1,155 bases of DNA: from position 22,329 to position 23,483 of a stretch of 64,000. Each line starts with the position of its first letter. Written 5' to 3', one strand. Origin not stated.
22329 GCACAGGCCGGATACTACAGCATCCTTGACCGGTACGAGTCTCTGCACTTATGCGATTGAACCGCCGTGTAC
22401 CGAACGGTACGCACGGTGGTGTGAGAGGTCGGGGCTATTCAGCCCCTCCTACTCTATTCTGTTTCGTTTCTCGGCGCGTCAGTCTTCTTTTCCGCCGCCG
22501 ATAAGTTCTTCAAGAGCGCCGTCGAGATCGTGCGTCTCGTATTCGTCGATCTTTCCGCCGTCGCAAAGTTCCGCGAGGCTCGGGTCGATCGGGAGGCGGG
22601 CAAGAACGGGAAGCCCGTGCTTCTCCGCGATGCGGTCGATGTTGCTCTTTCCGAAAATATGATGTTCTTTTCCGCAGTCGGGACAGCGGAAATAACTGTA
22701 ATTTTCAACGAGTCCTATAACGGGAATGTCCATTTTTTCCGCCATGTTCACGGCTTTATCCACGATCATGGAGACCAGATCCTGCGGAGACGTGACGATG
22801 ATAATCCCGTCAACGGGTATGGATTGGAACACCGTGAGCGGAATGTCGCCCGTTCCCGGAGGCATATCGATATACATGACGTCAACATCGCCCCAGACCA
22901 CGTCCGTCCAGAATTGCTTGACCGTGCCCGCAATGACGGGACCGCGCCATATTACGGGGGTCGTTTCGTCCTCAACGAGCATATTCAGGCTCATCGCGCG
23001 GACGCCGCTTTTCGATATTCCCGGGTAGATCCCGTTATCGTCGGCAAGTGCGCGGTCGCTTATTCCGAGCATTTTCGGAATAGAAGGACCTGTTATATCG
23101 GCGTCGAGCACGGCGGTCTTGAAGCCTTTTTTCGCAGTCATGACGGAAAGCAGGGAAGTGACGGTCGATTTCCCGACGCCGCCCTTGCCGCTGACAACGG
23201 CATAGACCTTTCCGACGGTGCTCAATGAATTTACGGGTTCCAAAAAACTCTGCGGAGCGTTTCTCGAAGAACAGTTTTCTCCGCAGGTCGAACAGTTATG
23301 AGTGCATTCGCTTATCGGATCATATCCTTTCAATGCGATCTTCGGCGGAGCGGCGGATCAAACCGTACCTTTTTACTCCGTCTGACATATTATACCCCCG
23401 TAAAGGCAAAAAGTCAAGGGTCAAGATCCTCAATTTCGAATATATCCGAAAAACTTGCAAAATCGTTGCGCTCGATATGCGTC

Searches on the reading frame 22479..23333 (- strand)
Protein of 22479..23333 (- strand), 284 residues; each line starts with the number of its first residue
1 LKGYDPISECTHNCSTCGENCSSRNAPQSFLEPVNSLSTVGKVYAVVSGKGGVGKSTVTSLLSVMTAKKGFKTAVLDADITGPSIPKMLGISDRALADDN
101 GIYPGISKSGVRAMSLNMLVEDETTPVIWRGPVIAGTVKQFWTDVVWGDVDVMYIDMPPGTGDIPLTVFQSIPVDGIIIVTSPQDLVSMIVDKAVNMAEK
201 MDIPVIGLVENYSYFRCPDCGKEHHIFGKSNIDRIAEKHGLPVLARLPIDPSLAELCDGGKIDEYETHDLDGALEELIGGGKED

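Call 9: search_protein_families(library=pfam, proteins=[window:22479-23333:-], max_evalue=0.1)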
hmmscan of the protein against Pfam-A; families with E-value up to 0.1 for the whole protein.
window:22479-23333:- (284 aa): 11 families
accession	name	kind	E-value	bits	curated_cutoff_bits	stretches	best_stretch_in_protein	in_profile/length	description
PF10609.15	ParA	-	3.8e-88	295.5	27.1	1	40-267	2-231/246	NUBPL iron-transfer P-loop NTPase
PF01656.29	CbiA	-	4.9e-11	43.1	25.4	1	45-255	2-117/125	CobQ/CobB/MinD/ParA nucleotide binding domain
PF13614.12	AAA_31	-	1.5e-05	25.4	27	1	42-80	2-40/177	AAA domain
PF02374.21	ArsA_ATPase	-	0.00065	19.4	24.3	1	45-79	4-38/305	Anion-transporting ATPase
PF09140.17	MipZ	-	0.0049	16.7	20.7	1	46-89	5-48/262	ATPase MipZ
PF16575.11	CLP1_P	-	0.0065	16.8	26.6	1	49-84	1-36/188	mRNA cleavage and polyadenylation factor CLP1 P-loop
PF03308.22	MeaB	-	0.0074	15.8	23.1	1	41-82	31-73/273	Methylmalonyl Co-A mutase-associated GTPase MeaB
PF13500.12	AAA_26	-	0.015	15.6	27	0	193-254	147-195/198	AAA domain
PF07754.17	HVO_2753_ZBP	-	0.025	14.8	33.2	1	210-223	12-25/46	Small zinc finger protein HVO_2753-like, Zn-binding pocket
PF00142.24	Fer4_NifH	-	0.039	13.9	25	0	47-79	5-37/271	4Fe-4S iron sulfur cluster binding proteins, NifH/frxC family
PF01583.26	APS_kinase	-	0.051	14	21.1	1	47-93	7-53/152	Adenylylsulphate kinase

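Call 13: find_encoding_contigs(protein=window:22479-23333:-, flank=10000, max_places=10)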
Protein window:22479-23333:- (284 aa): no gene with exactly this product is on record in the collection.
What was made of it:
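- Tried and rejected: The 284-aa version starting at TTG was not on record (call 13).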

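Call 27: find_related_loci(query=window:22479-23243:-, collection=genome_contigs, flank=10000)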
Query window:22479-23243:- (254 aa) in genome_contigs; peptide patterns used: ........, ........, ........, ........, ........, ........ (x = any residue, [..] = any of these).
600 stretches matched a pattern (row limit reached: there are more); 593 encode a relative of the query (tblastn E <= 1e-3); the best 80 are kept; 80 distinct loci.
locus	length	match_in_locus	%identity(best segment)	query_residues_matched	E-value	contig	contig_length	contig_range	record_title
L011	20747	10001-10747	87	1-249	3e-147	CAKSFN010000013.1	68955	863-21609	MAG: uncultured Eubacteriales bacterium isolate REFINED_METABAT215_TOP10_CONTIGS_1500_ASSEMBLY_K77_MERGED__Hadza_MoBio_C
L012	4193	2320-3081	67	1-254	6e-117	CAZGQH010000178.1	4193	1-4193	MAG TPA_asm: uncultured Lachnospiraceae bacterium isolate binchicken_co370_226 genome assembly, contig: NODE_17258_lengt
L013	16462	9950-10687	66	1-246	4e-115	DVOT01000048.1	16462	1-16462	MAG TPA_asm: Candidatus Ornithocaccomicrobium faecavium isolate CHK183-6373 CHK183__C51151_L16462_ERR3414578, whole geno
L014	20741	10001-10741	67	1-247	1e-112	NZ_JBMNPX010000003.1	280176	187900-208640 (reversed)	MAG: Pseudoflavonifractor sp. isolate SBF912SR2HQ0034 scaffold_74_c1, whole genome shotgun sequence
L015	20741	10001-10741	68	1-247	5e-112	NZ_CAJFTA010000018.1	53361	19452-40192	Uncultured Pseudoflavonifractor sp. isolate Chicken_4_mag_10, whole genome shotgun sequence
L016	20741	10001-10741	66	1-247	4e-110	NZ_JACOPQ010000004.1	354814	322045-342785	Lawsonibacter faecis strain NSJ-52 H11_ctg004, whole genome shotgun sequence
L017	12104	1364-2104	67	1-247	7e-110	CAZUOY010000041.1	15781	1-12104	MAG TPA_asm: uncultured Oscillospiraceae bacterium isolate SRP192927_co6_652 genome assembly, contig: NODE_8641_length_1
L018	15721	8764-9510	64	1-249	7e-110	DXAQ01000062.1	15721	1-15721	MAG TPA_asm: Candidatus Mucispirillum faecigallinarum isolate ChiW4-1371 ChiW4__C64414_L15721_SAMN06858595, whole genome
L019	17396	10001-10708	67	1-236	3e-109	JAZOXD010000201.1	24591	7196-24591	MAG: Eubacteriales bacterium isolate T1900045516_YK20190210.MAGScoT_cleanbin_000025 SGB_7611_k141_2088508, whole genome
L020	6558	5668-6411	62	1-248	4e-109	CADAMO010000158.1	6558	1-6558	MAG: Ruminococcaceae bacterium isolate RUG13427 genome assembly, contig: RUG13427_asm_158, whole genome shotgun sequence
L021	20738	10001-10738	65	4-249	6e-109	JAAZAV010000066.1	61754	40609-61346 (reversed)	MAG: Clostridiales bacterium isolate AS06rmzACSIP_466 735043_AS06, whole genome shotgun sequence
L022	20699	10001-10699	66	1-233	5e-108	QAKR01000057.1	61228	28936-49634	MAG: Clostridiales bacterium isolate CIM:MAG 1312 contig_9451, whole genome shotgun sequence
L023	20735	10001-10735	66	3-247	6e-108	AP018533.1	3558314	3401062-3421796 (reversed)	Clostridiales bacterium CCNA10 DNA, complete genome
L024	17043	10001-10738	62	4-249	1e-107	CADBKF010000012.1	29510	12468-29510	MAG: Ruminococcaceae bacterium isolate RUG14046 genome assembly, contig: RUG14046_asm_12, whole genome shotgun sequence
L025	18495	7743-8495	62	2-249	1e-107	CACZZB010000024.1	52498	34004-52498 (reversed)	MAG: uncultured Ruminococcus sp. isolate RUG13073 genome assembly, contig: RUG13073_asm_24, whole genome shotgun sequenc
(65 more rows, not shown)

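Call 32: find_encoding_contigs(protein=window:22479-23243:-, flank=10000, max_places=10)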
Protein window:22479-23243:- (254 aa): 3 contigs read that carry it; 3 places shown.
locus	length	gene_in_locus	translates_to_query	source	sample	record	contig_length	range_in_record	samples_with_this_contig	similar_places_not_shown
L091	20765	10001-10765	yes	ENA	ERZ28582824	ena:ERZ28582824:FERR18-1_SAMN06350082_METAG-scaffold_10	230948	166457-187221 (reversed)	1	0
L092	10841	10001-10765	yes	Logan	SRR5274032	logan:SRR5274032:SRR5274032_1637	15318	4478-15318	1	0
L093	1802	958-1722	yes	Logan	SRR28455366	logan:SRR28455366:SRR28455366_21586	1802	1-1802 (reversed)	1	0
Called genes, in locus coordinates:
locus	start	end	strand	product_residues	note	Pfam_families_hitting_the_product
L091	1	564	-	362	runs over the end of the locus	-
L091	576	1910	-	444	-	PF13421:Band_7_1, PF01145:Band_7 (weak)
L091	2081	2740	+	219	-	PF00300:His_Phos_1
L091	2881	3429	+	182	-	PF00156:Pribosyltran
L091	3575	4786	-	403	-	PF00155:Aminotran_1_2, PF01041:DegT_DnrJ_EryC1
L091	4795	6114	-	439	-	PF00696:AA_kinase, PF13840:ACT_7 (weak), PF01842:ACT (weak), PF22468:ACT_9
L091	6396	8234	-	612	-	PF13687:DUF4153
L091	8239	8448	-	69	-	PF13443:HTH_26, PF01381:HTH_3 (faint)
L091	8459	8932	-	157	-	PF11188:DUF2975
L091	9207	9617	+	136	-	PF12844:HTH_19, PF13560:HTH_31, PF01381:HTH_3, PF07022:Phage_CI_repr (weak), PF13412:HTH_24 (faint), PF13443:HTH_26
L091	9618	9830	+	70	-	-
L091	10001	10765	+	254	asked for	PF01656:CbiA, PF10609:ParA, PF13614:AAA_31 (weak)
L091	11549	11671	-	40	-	-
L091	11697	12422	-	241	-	PF25182:NonGDSL (weak), PF00657:Lipase_GDSL, PF13472:Lipase_GDSL_2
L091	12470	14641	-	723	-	PF08531:Bac_rhamnosid_N, PF05592:Bac_rhamnosid, PF17389:Bac_rhamnosid6H, PF17390:Bac_rhamnosid_C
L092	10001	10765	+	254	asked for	PF01656:CbiA, PF10609:ParA, PF13614:AAA_31 (weak)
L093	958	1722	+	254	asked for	PF01656:CbiA, PF10609:ParA, PF13614:AAA_31 (weak)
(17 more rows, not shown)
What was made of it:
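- Tried and rejected: The 254-aa version worked (call 32).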

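Call 71: search_protein_families(library=ncbifam, proteins=[window:22479-23243:-], max_evalue=0.00001)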
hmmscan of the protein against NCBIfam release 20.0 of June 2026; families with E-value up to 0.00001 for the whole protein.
window:22479-23243:- (254 aa): 8 families
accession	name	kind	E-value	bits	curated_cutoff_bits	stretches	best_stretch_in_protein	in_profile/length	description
NF041136.1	MrpORP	equivalog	3.7e-97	325.9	450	1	8-239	2-234/365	iron-sulfur cluster carrier protein MrpORP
NF008669.0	PRK11670.1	equivalog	5.9e-62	209.7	348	1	7-231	103-327/369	iron-sulfur cluster carrier protein ApbC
TIGR01969.1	minD_arch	subfamily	2.2e-14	53.3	201.75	1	14-64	3-53/251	cell division ATPase MinD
TIGR01968.1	minD_bact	equivalog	2e-08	33.9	212.9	1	12-66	2-56/261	septum site-determining protein MinD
TIGR03815.1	CpaE_hom_Actino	equivalog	1.2e-07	31.2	154.45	1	10-63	110-163/340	septum site-determining protein Ssd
NF047398.1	AAA_KGGVGR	domain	2e-07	31.5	90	1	12-80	3-69/190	KGGVGR-motif variant AAA ATPase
TIGR01007.1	eps_fam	subfamily_domain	6.2e-07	29.2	108.05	0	12-181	18-188/204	polysaccharide biosynthesis tyrosine autokinase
NF008079.0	PRK10818.1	equivalog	3.1e-06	26.7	508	1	12-68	3-59/270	septum site-determining protein MinD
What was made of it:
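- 22479..23243 (-): Right flank: native mrp/apbC-type Fe-S cluster carrier ATPase. Its stop codon lies 20 nt from the intron 3' end. Pfam PF10609 (call 9) and NCBIfam MrpORP/ApbC (call 71).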
